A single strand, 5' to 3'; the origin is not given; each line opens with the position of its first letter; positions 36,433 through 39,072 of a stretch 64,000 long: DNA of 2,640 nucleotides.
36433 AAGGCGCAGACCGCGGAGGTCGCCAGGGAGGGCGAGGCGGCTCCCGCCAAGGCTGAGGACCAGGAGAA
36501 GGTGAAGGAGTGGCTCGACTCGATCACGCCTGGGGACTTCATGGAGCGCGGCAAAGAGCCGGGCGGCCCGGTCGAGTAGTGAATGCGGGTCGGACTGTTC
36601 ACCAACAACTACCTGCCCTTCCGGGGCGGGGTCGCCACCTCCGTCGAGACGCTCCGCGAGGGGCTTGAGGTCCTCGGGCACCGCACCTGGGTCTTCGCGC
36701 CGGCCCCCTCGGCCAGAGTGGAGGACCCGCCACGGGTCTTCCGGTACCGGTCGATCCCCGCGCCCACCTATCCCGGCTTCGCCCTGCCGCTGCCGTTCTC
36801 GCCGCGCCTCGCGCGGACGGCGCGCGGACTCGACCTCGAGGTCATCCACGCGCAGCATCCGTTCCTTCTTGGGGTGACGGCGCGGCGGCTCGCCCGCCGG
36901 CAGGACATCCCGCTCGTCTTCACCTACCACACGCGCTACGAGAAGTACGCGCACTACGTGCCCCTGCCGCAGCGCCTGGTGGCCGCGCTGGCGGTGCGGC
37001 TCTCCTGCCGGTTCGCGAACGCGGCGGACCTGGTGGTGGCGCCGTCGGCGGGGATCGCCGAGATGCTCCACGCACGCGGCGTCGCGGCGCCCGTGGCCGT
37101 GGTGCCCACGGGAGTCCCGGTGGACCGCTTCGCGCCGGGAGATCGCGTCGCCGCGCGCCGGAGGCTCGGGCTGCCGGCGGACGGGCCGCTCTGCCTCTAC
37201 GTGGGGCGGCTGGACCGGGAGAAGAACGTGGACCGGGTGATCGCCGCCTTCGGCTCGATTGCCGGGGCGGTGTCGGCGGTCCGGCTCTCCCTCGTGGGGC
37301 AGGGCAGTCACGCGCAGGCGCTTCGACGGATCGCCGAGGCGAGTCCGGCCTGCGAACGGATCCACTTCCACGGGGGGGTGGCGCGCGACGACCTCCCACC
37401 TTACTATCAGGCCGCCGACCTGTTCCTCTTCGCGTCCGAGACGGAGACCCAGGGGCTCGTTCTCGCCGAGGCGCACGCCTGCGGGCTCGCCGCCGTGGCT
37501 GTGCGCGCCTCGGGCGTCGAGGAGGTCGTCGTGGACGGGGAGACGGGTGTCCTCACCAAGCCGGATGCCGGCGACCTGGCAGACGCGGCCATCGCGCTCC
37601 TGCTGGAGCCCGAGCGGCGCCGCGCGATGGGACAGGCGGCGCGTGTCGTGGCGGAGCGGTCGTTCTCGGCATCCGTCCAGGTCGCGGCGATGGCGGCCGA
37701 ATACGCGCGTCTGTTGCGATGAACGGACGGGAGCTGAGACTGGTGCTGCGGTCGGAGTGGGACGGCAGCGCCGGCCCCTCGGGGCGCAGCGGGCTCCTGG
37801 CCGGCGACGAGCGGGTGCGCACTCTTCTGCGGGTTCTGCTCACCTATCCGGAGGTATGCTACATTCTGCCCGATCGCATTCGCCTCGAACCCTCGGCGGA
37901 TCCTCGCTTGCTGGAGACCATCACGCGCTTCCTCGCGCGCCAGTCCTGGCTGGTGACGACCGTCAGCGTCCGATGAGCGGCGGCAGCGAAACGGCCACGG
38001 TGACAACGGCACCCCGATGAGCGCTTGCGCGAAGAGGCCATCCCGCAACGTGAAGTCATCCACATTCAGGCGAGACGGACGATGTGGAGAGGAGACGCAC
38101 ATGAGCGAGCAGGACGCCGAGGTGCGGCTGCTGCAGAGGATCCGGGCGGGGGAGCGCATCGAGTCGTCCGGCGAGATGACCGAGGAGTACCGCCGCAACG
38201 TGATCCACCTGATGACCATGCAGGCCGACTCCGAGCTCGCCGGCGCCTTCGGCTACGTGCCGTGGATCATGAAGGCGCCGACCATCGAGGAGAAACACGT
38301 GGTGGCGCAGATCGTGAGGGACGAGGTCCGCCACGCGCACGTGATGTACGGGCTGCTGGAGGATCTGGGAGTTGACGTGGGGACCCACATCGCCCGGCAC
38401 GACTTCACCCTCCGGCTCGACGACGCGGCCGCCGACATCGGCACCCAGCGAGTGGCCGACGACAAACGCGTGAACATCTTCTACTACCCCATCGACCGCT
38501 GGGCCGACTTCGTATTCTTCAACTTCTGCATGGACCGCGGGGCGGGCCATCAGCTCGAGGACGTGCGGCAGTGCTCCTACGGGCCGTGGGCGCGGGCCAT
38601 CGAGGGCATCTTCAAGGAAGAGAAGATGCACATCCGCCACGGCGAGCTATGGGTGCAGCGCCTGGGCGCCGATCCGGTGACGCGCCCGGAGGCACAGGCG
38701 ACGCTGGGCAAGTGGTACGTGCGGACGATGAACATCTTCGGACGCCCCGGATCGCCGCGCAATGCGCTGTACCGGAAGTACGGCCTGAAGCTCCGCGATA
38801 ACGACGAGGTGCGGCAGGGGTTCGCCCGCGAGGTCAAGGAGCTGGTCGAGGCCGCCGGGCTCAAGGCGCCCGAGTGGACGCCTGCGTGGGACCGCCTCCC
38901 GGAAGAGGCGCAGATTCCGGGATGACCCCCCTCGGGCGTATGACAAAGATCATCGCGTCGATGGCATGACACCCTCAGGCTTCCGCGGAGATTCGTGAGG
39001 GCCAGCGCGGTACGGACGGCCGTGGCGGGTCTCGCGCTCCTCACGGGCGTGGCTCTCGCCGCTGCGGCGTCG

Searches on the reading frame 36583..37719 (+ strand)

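Call 55: search_protein_families(library=pfam, proteins=[window:36583-37719:+], max_evalue=0.00001)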
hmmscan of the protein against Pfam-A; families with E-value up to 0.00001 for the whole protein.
window:36583-37719:+ (379 aa): 6 families
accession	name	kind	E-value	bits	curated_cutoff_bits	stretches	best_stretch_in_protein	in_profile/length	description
PF00534.26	Glycos_transf_1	-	5.1e-37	127.5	26.4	1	191-354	5-170/172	Glycosyl transferases group 1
PF13439.12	Glyco_transf_4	-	2.7e-35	122.3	28.5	1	15-182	2-170/170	Glycosyltransferase Family 4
PF13692.12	Glyco_trans_1_4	-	1.2e-30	107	27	1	202-340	2-140/142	Glycosyl transferases group 1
PF13579.12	Glyco_trans_4_4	-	1.3e-21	78.1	29.7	1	15-177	1-158/158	Glycosyl transferase 4-like domain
PF13524.12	Glyco_trans_1_2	-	4.1e-09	37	25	1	250-364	27-136/144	Glycosyl transferase-like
PF20706.3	GT4-conflict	-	4.6e-09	36.2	26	1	10-318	7-322/385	Family 4 Glycosyltransferase in conflict systems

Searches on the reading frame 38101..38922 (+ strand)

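Call 55: search_protein_families(library=pfam, proteins=[window:38101-38922:+], max_evalue=0.00001)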
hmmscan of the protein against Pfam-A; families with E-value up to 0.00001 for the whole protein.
window:38101-38922:+ (274 aa): 1 family
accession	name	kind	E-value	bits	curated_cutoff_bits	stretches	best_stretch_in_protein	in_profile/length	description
PF05138.18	PaaA_PaaC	-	2.8e-39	135.3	28.5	1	20-258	4-227/263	Phenylacetic acid catabolic protein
